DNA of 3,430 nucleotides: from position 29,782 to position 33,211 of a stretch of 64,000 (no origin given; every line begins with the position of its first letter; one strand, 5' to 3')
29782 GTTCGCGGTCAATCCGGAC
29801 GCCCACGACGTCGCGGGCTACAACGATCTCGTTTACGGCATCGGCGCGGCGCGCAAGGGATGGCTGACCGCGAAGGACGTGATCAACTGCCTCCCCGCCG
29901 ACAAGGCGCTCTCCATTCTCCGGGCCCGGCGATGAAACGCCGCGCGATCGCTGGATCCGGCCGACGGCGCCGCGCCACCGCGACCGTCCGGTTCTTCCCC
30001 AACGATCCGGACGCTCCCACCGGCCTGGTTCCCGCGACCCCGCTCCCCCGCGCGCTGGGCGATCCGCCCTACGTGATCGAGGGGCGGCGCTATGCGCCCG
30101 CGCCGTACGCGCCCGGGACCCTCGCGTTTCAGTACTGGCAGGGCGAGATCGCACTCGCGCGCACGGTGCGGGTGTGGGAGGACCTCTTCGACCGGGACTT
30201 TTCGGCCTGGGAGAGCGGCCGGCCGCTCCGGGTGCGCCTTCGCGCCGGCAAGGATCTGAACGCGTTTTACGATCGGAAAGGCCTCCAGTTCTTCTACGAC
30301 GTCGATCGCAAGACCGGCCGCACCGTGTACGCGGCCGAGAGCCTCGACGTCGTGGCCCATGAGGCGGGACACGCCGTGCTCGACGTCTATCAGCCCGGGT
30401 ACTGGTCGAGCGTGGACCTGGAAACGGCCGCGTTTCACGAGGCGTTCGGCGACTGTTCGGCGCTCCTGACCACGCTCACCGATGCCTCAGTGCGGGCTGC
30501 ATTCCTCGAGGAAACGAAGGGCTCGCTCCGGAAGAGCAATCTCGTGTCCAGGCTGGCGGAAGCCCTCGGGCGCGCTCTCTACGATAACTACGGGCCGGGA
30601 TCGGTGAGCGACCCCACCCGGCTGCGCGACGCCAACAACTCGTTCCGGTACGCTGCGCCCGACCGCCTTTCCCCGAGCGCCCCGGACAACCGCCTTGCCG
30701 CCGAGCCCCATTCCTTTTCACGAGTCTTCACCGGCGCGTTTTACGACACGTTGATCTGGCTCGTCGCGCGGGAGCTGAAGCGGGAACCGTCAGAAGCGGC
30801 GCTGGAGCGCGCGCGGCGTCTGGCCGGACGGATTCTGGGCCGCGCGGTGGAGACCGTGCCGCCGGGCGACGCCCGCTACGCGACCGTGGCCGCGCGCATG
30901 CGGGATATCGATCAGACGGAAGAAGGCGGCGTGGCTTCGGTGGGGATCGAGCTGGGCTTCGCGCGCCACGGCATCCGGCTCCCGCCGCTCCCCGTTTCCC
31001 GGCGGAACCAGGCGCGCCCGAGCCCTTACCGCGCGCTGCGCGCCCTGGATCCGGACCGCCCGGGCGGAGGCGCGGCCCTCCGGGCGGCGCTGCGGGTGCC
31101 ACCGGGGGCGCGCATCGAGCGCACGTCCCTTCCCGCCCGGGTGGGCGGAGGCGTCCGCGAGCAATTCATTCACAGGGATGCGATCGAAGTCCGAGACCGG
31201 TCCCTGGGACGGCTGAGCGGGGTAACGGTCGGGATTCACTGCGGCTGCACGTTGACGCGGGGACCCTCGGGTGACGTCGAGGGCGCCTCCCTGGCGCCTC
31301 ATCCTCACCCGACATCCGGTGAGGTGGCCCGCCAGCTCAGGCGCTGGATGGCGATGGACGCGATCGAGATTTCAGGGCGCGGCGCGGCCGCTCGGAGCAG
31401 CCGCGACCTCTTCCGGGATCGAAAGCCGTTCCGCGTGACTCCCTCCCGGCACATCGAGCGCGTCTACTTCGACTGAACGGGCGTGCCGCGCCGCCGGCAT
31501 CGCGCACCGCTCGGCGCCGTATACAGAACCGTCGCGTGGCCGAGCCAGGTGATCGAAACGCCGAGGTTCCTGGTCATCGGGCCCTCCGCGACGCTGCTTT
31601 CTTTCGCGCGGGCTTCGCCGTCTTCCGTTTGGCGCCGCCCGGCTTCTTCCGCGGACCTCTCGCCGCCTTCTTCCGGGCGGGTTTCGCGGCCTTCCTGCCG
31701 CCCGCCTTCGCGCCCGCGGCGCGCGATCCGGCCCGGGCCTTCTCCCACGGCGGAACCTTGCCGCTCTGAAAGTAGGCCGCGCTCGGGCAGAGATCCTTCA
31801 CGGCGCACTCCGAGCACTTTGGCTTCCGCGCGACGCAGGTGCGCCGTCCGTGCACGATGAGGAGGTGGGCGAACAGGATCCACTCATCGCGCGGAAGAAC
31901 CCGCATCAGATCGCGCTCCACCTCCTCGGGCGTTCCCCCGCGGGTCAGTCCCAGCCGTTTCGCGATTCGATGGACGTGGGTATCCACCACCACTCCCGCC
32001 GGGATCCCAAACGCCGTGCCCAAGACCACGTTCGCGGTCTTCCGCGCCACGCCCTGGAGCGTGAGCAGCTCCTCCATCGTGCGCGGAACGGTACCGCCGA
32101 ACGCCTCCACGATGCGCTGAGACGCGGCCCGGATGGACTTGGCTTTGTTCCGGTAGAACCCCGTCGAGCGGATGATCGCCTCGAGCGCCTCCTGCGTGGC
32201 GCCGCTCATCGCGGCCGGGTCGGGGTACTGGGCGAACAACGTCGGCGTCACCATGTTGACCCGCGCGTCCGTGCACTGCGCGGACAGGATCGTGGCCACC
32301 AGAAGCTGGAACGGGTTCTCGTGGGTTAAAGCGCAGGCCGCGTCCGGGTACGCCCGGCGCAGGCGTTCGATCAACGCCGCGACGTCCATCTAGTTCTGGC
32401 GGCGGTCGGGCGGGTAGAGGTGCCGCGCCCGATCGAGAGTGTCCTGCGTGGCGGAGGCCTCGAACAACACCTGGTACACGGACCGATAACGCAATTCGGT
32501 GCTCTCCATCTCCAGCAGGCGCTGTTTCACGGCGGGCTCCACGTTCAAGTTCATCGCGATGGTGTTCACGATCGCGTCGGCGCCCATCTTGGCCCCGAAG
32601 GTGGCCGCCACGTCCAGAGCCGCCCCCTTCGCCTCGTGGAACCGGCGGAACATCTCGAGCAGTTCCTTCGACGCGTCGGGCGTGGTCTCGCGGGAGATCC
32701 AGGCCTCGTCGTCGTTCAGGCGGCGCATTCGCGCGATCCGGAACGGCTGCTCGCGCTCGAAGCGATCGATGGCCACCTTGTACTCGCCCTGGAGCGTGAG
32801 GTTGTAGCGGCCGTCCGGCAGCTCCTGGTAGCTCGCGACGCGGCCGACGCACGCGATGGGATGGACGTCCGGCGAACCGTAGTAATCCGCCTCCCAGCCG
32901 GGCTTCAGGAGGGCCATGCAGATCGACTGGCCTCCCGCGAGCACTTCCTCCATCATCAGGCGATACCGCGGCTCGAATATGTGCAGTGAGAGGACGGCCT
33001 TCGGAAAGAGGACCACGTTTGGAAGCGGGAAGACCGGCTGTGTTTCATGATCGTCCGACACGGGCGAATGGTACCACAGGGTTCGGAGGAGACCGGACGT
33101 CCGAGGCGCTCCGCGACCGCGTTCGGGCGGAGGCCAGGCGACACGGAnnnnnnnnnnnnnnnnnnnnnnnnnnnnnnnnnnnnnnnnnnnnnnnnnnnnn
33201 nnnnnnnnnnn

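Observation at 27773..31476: PolX translationally coupled to a cytoplasmic thermolysin-like (M4-type) HEXXH protein, preceded by DUF2203 and followed by Nth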

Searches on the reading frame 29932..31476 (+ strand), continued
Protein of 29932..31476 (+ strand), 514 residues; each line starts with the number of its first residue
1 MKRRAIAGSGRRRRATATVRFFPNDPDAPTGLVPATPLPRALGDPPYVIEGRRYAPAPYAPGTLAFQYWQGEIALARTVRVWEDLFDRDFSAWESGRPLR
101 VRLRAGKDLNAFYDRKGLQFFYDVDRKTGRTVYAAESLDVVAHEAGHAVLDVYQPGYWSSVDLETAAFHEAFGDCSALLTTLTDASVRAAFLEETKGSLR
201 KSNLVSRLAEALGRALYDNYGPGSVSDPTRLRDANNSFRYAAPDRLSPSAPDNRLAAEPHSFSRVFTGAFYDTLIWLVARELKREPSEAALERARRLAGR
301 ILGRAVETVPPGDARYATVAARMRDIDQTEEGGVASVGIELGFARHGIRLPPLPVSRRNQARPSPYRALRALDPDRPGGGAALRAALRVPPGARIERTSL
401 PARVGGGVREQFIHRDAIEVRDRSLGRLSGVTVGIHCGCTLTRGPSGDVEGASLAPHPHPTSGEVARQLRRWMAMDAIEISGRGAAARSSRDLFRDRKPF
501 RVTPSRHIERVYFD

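Call 64: get_annotated_region(hit=H19, flank=5000)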
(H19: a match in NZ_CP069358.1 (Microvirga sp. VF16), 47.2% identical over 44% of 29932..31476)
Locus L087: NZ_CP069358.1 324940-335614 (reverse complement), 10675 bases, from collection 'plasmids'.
description: Microvirga sp. VF16 plasmid pMVF16-4, complete sequence
organism: Microvirga sp. VF16 (NCBI taxid 2807101)
taxonomy: Bacteria; Pseudomonadota; Alphaproteobacteria; Hyphomicrobiales; Methylobacteriaceae; Microvirga; Microvirga sp. VF16
host: -; source: Vachellia farnesiana,Cell culture; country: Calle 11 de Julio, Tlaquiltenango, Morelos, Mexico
typing (MOB-suite, as given by PLSDB): non-mobilizable
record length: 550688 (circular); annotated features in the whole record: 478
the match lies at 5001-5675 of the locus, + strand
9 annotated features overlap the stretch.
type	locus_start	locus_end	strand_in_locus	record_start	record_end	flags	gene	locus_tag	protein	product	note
CDS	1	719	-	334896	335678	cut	-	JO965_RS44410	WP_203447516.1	IS5 family transposase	-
CDS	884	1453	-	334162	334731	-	-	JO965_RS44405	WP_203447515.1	hypothetical protein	-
CDS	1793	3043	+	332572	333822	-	-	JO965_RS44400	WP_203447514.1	hypothetical protein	-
CDS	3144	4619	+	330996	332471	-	-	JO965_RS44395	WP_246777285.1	chitosanase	GO:0005975 - carbohydrate metabolic process [Evidence IEA]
CDS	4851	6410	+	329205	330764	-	-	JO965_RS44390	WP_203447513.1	hypothetical protein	-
CDS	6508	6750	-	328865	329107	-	-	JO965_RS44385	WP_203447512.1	hypothetical protein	-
CDS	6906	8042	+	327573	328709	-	-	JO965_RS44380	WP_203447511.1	DUF3616 domain-containing protein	-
CDS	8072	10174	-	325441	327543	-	pbpC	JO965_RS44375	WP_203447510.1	penicillin-binding protein 1C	GO:0009252 - peptidoglycan biosynthetic process [Evidence IEA]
CDS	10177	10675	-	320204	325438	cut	-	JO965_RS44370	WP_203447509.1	alpha-2-macroglobulin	GO:0010951 - negative regulation of endopeptidase activity [Evidence IEA]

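Call 71: search_protein_families(library=pfam, proteins=[P0189, P0231, P0201, P0214, P0229, P0187, P0176, P0236, P0249, P0191], max_evalue=0.01)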
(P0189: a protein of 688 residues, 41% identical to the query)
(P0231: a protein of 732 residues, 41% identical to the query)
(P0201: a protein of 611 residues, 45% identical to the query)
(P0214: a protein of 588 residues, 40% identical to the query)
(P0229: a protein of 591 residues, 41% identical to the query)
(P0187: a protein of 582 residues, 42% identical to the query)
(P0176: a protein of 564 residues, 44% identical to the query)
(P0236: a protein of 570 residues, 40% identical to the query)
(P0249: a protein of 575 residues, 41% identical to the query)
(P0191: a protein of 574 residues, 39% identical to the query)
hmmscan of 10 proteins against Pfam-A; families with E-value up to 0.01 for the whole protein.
P0189 (688 aa): 0 families

P0231 (732 aa): 4 families
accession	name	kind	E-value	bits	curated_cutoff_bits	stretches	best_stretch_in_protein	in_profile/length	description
PF00702.32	Hydrolase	-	2.1e-10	41.7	26.4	1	32-128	97-191/191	haloacid dehalogenase-like hydrolase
PF13344.12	Hydrolase_6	-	6.2e-07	29.8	27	1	9-123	1-95/101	Haloacid dehalogenase-like hydrolase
PF13419.12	HAD_2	-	1.2e-06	29.3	23.8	1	32-132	78-176/178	Haloacid dehalogenase-like hydrolase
PF02128.21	Peptidase_M36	-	0.0023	17.6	23.3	0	356-561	181-364/368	Fungalysin metallopeptidase (M36)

P0201 (611 aa): 1 family
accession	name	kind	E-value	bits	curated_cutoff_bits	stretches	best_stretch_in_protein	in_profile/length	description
PF01447.24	Peptidase_M4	-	0.0015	19.5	22.4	1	197-277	65-144/145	Thermolysin metallopeptidase, catalytic domain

P0214 (588 aa): 1 family
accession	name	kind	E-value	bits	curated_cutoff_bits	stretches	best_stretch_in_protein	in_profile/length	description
PF02128.21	Peptidase_M36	-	0.00035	20.3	23.3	1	201-423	164-364/368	Fungalysin metallopeptidase (M36)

P0229 (591 aa): 0 families

P0187 (582 aa): 2 families
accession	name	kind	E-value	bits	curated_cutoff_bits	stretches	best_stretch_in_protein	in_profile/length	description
PF02128.21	Peptidase_M36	-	0.00037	20.2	23.3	1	321-412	271-364/368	Fungalysin metallopeptidase (M36)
PF09474.15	Type_III_YscX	-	0.0022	18.7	25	1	213-279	47-112/119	Type III secretion system YscX (type_III_YscX)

P0176 (564 aa): 0 families

P0236 (570 aa): 1 family
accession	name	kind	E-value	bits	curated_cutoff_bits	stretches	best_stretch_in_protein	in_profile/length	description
PF02128.21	Peptidase_M36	-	1e-05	25.4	23.3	1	197-401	181-364/368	Fungalysin metallopeptidase (M36)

P0249 (575 aa): 1 family
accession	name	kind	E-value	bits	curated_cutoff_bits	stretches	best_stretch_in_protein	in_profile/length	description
PF02128.21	Peptidase_M36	-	0.002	17.8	23.3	1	341-398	309-364/368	Fungalysin metallopeptidase (M36)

P0191 (574 aa): 0 families

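Call 85: find_related_loci(query=A1, collection=metagenome_contigs, flank=4000)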
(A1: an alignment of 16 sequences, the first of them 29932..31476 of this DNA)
Query A1 (514 aa) in metagenome_contigs; peptide patterns used: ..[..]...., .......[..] (x = any residue, [..] = any of these).
427 stretches matched a pattern; 147 encode a relative of the query (tblastn E <= 1e-3); the best 80 are kept; 80 distinct loci.
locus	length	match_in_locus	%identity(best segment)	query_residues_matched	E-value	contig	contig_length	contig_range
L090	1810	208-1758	76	2-514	0e+0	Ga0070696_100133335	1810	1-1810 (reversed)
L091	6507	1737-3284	77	1-514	0e+0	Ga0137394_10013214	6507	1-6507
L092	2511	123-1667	76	1-514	0e+0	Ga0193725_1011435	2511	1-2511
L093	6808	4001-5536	75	2-514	0e+0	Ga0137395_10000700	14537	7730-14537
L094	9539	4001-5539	75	4-514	0e+0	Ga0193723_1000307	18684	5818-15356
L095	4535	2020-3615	73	1-514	0e+0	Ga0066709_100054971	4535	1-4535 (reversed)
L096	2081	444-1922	78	19-514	0e+0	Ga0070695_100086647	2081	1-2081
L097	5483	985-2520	68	1-514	0e+0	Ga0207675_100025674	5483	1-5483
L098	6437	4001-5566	67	9-514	0e+0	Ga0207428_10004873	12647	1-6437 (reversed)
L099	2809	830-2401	67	3-514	0e+0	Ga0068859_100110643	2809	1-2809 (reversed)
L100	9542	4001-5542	67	3-514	0e+0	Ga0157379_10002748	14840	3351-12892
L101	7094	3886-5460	67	11-514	0e+0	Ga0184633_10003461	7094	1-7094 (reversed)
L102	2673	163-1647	68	15-514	0e+0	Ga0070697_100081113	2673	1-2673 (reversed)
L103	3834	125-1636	67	6-514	0e+0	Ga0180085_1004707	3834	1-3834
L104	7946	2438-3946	66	7-514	0e+0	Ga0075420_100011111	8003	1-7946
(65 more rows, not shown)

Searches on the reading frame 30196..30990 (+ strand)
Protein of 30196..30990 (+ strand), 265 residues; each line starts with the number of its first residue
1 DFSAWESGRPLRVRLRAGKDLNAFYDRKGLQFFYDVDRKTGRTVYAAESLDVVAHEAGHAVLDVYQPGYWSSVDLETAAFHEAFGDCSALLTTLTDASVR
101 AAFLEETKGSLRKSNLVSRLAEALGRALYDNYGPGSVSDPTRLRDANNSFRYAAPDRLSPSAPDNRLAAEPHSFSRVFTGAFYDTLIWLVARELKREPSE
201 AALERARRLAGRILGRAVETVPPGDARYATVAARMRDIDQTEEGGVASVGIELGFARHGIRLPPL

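Call 49: search_solved_structures(query=window:30196-30990:+, max_evalue=10, show_alignments=5)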
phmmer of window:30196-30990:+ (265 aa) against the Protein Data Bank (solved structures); distinct sequences matched with E-value up to 10: 0.

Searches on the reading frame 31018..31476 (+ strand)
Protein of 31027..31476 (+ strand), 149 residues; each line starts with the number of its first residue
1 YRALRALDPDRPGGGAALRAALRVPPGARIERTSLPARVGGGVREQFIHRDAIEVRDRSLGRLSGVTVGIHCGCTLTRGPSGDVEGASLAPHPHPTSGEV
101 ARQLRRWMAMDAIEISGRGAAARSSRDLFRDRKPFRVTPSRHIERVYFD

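Call 42: search_protein_families(library=pfam, proteins=[window:31027-31476:+], max_evalue=10)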
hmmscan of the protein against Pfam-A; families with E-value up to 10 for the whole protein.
window:31027-31476:+ (149 aa): 0 families

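Call 53: predict_structure(alignment_id=A3)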
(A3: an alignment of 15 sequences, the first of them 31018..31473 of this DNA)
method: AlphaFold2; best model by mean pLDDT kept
length: 152 residues; sequences in the alignment: 15
mean_pLDDT: 90.9   pTM: 0.75
mean pLDDT of the five models: 90.9, 90.8, 90.4, 89.7, 89.4
residues with pLDDT >= 90: 121; 70-90: 27; 50-70: 4; < 50: 0
segments of 3 or more residues with pLDDT < 50: none
pLDDT, mean of each block of 10 residues (from residue 1): 76 94 92 95 90 95 95 94 92 88 96 91 84 94 91 69
secondary structure, 60 per line:
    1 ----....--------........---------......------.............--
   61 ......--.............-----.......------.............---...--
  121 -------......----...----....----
elements in order: H5-8 H17-24 E34-39 E46-58 H61-66 E69-81 E87-93 H100-112 E116-118 H128-133 E138-140 E145-148

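Call 58: search_protein_families(library=pfam, alignment_id=A3, max_evalue=10)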
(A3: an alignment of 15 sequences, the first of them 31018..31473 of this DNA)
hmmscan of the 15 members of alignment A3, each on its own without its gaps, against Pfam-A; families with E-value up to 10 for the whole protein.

A. member 1, window:31018-31473:+ (152 aa): 0 families

B. families by the number of members that match (of 15 scanned): 3 families
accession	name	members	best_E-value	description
PF22743.2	PspAA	1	0.06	PspA-Associated protein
PF25249.1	Ig_CFAP65_7th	1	0.11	CFAP65, seventh Ig-like domain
PF01780.25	Ribosomal_L37ae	1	0.19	Ribosomal L37ae protein family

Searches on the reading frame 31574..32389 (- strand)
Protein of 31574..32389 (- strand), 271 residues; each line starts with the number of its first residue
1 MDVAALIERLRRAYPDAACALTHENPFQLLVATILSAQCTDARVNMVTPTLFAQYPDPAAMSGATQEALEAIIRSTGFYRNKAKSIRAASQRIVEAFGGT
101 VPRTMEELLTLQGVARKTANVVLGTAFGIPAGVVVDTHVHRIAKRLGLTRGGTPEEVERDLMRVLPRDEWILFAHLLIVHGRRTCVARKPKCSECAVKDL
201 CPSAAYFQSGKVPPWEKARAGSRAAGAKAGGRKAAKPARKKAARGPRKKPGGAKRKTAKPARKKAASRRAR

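Call 4: search_protein_families(library=pfam, proteins=[window:31574-32389:-], max_evalue=0.01)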
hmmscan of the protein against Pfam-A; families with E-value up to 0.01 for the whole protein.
window:31574-32389:- (271 aa): 3 families
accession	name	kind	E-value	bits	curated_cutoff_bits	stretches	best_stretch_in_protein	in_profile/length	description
PF00730.31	HhH-GPD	-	1.2e-27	96.8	26.2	1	31-166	1-107/108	HhH-GPD superfamily base excision DNA repair protein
PF10576.14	EndIII_4Fe-2S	-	5.4e-05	23.8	20.5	1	185-201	1-17/17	Iron-sulfur binding domain of endonuclease III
PF00633.29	HHH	-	8.6e-05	22.6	24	1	98-123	3-28/30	Helix-hairpin-helix motif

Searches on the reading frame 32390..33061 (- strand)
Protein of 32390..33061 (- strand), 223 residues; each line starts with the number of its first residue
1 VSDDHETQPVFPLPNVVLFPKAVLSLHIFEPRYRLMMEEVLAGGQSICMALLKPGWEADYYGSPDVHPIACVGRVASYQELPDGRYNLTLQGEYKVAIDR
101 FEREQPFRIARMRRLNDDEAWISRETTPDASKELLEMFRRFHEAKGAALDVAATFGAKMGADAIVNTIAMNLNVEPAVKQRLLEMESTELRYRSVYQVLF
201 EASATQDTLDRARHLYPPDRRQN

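Call 4: search_protein_families(library=pfam, proteins=[window:32390-33061:-], max_evalue=0.01)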
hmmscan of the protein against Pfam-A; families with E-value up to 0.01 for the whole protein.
window:32390-33061:- (223 aa): 1 family
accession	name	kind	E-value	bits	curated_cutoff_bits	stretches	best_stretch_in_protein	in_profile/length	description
PF02190.22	LON_substr_bdg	-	3.7e-34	118.9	28.7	1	9-199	3-198/200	ATP-dependent protease La (LON) substrate-binding domain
